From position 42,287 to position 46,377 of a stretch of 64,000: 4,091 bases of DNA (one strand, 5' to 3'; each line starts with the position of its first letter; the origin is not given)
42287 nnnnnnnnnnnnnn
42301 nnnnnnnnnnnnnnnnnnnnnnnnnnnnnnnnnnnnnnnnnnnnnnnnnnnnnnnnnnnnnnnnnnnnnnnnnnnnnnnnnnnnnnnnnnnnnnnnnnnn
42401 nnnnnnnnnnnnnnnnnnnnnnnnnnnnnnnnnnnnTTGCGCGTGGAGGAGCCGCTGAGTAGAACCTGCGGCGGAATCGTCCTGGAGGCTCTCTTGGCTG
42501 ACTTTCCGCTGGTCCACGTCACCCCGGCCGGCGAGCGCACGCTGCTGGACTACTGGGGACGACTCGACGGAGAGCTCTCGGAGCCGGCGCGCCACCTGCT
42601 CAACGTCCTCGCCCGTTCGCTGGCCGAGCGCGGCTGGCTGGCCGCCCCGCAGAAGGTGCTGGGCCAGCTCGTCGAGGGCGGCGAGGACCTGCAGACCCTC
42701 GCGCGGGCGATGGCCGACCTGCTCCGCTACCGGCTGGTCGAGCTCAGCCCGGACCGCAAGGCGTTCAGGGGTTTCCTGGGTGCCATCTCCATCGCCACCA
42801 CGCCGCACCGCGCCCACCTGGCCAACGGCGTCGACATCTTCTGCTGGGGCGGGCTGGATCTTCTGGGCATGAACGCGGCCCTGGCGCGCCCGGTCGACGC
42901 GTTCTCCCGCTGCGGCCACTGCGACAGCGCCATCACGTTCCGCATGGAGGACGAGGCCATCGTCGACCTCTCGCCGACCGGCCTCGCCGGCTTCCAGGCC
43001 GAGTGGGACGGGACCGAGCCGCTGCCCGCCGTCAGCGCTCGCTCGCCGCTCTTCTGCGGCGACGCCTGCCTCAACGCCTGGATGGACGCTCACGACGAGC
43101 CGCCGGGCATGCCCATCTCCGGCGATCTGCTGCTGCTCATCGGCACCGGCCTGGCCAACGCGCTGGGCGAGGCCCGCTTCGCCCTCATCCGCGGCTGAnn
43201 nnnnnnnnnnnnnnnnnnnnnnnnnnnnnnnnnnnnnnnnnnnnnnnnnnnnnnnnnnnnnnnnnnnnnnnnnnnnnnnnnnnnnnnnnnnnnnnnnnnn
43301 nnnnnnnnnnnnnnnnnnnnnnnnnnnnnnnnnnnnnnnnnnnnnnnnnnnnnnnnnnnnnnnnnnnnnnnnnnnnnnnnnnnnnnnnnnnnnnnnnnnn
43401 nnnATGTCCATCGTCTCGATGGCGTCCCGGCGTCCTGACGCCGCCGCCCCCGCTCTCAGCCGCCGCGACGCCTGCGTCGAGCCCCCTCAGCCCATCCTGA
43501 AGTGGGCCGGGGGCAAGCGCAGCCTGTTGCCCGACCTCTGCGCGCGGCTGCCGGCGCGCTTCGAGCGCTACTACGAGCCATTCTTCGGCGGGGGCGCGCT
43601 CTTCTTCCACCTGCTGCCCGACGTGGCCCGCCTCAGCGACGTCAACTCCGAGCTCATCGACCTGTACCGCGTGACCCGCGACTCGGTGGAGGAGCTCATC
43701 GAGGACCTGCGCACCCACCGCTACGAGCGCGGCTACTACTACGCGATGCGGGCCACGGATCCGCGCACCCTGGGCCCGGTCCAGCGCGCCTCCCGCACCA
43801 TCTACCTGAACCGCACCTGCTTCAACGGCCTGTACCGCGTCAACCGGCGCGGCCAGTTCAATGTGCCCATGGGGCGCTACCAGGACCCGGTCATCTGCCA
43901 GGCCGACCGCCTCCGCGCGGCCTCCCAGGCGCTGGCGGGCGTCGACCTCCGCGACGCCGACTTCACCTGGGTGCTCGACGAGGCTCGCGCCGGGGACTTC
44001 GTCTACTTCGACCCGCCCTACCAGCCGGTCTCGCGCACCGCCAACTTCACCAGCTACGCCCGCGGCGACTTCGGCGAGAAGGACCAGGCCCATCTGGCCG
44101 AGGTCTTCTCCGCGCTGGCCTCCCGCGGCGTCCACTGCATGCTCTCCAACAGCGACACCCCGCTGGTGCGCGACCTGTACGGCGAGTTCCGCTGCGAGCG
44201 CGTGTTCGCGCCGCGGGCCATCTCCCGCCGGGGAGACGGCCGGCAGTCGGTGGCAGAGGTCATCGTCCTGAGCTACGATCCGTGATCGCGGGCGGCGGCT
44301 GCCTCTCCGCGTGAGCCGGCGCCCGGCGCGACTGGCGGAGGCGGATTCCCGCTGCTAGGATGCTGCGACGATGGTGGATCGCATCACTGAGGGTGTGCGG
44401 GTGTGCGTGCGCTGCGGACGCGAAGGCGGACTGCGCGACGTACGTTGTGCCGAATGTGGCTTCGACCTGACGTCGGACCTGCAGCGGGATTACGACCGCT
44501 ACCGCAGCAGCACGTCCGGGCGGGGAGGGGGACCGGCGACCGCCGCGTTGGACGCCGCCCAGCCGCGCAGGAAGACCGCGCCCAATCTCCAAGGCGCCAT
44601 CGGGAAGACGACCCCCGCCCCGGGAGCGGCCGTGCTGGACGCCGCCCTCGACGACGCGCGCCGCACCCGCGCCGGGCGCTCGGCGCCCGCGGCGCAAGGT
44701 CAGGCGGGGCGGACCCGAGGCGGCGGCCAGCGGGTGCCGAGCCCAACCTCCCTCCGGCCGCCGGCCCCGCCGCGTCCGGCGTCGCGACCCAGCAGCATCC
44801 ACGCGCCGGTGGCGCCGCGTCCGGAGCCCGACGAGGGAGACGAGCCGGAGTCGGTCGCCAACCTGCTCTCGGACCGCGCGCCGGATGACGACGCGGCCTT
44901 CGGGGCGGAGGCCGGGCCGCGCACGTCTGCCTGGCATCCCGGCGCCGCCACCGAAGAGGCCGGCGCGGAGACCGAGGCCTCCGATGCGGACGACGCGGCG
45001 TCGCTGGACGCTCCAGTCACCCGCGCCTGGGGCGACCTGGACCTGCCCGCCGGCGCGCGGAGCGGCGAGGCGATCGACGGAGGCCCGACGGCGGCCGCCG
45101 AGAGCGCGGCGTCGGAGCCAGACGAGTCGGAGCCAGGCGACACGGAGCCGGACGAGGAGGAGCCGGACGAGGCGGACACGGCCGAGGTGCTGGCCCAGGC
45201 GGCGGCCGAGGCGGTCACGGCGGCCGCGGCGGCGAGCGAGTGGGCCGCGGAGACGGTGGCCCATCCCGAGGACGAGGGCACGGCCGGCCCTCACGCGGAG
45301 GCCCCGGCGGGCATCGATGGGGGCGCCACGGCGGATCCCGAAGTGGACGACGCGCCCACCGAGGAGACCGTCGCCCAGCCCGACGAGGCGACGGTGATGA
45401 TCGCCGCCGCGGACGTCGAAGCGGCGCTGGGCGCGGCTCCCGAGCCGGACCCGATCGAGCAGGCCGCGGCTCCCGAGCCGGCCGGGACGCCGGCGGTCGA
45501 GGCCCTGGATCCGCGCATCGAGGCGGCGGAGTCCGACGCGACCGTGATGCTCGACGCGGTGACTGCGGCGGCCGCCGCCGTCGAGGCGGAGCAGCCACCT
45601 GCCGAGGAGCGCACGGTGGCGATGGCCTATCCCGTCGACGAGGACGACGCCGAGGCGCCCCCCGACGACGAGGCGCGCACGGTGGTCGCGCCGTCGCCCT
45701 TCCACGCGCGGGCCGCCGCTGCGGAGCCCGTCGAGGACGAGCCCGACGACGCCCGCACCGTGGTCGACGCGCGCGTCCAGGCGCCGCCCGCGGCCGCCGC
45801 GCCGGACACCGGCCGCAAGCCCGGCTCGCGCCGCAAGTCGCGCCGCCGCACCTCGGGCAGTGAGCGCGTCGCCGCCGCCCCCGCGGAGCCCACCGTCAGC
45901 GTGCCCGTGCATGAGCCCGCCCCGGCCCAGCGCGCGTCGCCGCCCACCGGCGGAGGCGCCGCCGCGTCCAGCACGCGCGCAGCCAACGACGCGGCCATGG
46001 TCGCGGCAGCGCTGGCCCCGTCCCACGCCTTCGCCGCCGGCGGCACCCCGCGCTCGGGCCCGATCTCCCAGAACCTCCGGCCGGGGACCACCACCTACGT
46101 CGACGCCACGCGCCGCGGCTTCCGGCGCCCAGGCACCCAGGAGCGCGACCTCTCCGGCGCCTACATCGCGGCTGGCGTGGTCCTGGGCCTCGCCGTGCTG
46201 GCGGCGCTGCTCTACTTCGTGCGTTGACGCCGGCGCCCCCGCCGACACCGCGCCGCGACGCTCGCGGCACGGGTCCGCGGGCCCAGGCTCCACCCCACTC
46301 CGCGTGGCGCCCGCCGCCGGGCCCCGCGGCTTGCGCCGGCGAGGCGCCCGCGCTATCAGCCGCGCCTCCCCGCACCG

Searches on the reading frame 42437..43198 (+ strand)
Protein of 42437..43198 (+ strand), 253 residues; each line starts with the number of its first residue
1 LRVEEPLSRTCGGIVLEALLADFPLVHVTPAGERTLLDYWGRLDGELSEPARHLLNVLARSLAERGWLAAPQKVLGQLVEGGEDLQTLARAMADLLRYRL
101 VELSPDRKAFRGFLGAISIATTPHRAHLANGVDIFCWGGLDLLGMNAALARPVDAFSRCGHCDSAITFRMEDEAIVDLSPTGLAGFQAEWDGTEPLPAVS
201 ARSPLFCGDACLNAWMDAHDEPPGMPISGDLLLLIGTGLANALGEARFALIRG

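Call 3: search_protein_families(library=pfam, proteins=[window:42437-43198:+], max_evalue=0.01)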
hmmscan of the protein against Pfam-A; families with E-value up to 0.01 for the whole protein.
window:42437-43198:+ (253 aa): 1 family
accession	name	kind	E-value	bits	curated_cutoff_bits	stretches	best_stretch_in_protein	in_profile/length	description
PF03243.20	MerB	-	8.5e-09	35.9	27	1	118-227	2-112/126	Alkylmercury lyase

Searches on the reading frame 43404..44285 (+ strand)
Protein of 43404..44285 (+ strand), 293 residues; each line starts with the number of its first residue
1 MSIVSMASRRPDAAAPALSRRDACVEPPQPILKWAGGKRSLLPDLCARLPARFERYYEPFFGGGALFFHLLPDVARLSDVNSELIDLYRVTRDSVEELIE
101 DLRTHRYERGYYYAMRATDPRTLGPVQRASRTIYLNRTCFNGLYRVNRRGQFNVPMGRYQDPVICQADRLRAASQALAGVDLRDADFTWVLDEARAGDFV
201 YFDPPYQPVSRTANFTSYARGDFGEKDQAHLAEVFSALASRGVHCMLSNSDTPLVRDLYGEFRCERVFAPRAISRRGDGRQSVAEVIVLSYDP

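Call 3: search_protein_families(library=pfam, proteins=[window:43404-44285:+], max_evalue=0.01)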
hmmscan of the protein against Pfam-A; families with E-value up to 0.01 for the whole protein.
window:43404-44285:+ (293 aa): 1 family
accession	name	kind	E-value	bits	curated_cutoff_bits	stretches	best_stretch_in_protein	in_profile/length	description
PF02086.21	MethyltransfD12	-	5.5e-60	203.7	22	1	34-266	1-246/253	D12 class N6 adenine-specific DNA methyltransferase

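Call 7: search_protein_families(library=padloc, proteins=[window:43404-44285:+], max_evalue=0.01)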
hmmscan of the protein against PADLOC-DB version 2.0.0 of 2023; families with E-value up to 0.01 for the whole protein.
window:43404-44285:+ (293 aa): 21 families
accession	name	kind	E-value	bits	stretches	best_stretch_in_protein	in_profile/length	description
PDLC03294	MTase_II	-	1e-93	311.9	1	29-291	5-271/272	Type II methyltransferase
PDLC03735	oMTase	-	3.8e-89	296.9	1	29-292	8-283/284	orphan methyltransferase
PDLC03261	MTase_II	-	9.9e-81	269.9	1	24-288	20-284/643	Type II methyltransferase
PDLC03729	oMTase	-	7e-66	220.5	1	29-290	5-268/275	orphan methyltransferase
PDLC03266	MTase_II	-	3.5e-56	188.7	1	29-264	15-255/285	Type II methyltransferase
PDLC03344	MTase_II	-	1.2e-28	97.9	1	29-167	4-148/154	Type II methyltransferase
PDLC03247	MTase_II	-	1.2e-27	94.9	1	31-260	5-233/282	Type II methyltransferase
PDLC03253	MTase_II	-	1.1e-20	72.5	1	29-280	4-244/253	Type II methyltransferase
PDLC03264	MTase_II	-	3.2e-19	67.3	1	29-289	12-281/306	Type II methyltransferase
PDLC03383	MTase_II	-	3.3e-18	64.1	2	139-249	152-260/318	Type II methyltransferase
PDLC03302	MTase_II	-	1.8e-17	61.3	1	25-248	356-575/626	Type II methyltransferase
PDLC03244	MTase_II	-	2.1e-14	51.3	1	24-214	23-218/295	Type II methyltransferase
PDLC03349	MTase_II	-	1.3e-13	48.7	2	110-233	172-297/374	Type II methyltransferase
PDLC03717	oMTase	-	9.9e-13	46.1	1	32-212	6-190/285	orphan methyltransferase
PDLC03290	MTase_II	-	3.9e-11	40.8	1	31-207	7-201/292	Type II methyltransferase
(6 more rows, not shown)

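Call 8: search_protein_families(library=ncbifam, proteins=[window:43404-44285:+], max_evalue=0.01)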
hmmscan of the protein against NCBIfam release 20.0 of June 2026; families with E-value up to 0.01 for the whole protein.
window:43404-44285:+ (293 aa): 2 families
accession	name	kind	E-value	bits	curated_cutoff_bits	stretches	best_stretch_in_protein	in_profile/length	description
TIGR00571.1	dam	subfamily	7.1e-84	281.6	114.85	1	29-289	2-266/267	Dam family site-specific DNA-(adenine-N6)-methyltransferase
NF008152.0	PRK10904.1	equivalog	2.9e-54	184.3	441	1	31-289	7-267/271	adenine-specific DNA-methyltransferase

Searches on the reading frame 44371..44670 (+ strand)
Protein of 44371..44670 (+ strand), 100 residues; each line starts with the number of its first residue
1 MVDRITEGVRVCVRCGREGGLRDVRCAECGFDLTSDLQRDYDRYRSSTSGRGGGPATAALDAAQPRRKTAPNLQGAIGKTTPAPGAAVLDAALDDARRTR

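Call 46: search_protein_families(library=pfam, proteins=[window:44371-44670:+], max_evalue=10)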
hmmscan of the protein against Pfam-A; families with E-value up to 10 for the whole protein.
window:44371-44670:+ (100 aa): 6 families
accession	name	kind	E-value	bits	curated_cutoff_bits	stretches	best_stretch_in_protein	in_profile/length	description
PF01907.25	Ribosomal_L37e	-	0.01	16.3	27.6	1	11-41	17-46/53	Ribosomal protein L37e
PF12773.13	DZR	-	0.024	15.2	27.3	1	5-34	8-35/45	Double zinc ribbon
PF07282.18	Cas12f1-like_TNB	-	0.095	13.3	26.3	1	10-37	29-54/60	Cas12f1-like, TNB domain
PF13240.11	Zn_Ribbon_1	-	0.1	12.9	25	2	12-33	2-23/23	zinc-ribbon domain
PF24460.1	DUF7575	-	1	9.2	28.5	0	24-37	4-17/28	Domain of unknown function (DUF7575)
PF14952.11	zf-tcix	-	2.8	8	31.2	1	5-26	6-27/42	Putative treble-clef, zinc-finger, Zn-binding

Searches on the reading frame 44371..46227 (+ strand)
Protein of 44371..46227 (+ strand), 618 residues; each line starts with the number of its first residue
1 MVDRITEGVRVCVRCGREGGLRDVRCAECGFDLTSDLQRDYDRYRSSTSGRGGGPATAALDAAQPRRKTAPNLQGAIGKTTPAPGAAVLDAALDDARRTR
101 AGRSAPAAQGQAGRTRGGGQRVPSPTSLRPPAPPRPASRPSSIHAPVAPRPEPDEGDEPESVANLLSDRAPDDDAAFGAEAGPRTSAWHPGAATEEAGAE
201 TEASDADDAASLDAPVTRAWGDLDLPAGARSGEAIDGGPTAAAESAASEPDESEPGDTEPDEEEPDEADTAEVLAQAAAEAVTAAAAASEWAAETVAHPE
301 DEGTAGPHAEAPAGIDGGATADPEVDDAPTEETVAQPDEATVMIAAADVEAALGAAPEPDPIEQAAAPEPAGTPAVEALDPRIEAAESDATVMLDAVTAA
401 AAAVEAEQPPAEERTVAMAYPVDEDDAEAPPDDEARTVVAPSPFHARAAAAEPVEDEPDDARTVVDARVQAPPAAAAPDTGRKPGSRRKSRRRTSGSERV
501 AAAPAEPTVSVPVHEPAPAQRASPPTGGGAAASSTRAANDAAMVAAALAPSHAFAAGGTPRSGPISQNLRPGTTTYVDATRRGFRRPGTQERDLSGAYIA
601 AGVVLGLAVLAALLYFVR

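Call 3: search_protein_families(library=pfam, proteins=[window:44371-46227:+], max_evalue=0.01)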
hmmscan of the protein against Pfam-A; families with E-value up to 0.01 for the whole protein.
window:44371-46227:+ (618 aa): 0 families

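Call 7: search_protein_families(library=padloc, proteins=[window:44371-46227:+], max_evalue=0.01)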
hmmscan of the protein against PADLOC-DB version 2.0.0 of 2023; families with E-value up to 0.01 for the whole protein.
window:44371-46227:+ (618 aa): 0 families

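Call 8: search_protein_families(library=ncbifam, proteins=[window:44371-46227:+], max_evalue=0.01)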
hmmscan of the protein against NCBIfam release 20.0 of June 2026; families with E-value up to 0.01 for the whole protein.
window:44371-46227:+ (618 aa): 0 families

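Call 39: find_homologous_proteins(query=A3, max_evalue=0.001)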
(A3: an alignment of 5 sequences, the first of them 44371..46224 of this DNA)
Query A3 (5 sequences) (618 aa, profile of the alignment): 6 proteins with E <= 0.001 among 8000 candidates.
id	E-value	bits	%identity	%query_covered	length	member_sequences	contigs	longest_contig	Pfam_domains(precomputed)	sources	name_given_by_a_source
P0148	7.8e-131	455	100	100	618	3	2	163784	-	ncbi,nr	ncbi:MAG: hypothetical protein H6744_15260 [Deltaproteobacteria bacterium]|nr:hypothetical protein [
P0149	8.3e-48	182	62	36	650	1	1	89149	-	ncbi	ncbi:MAG: hypothetical protein R3F39_13755 [Myxococcota bacterium]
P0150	1.1e-43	169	60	36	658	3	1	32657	-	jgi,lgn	jgi:hypothetical protein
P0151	1.3e-40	158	55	36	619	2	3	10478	-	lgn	-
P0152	1.4e-40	158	65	32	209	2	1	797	-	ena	-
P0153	1.0e-16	80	36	30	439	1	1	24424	-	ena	-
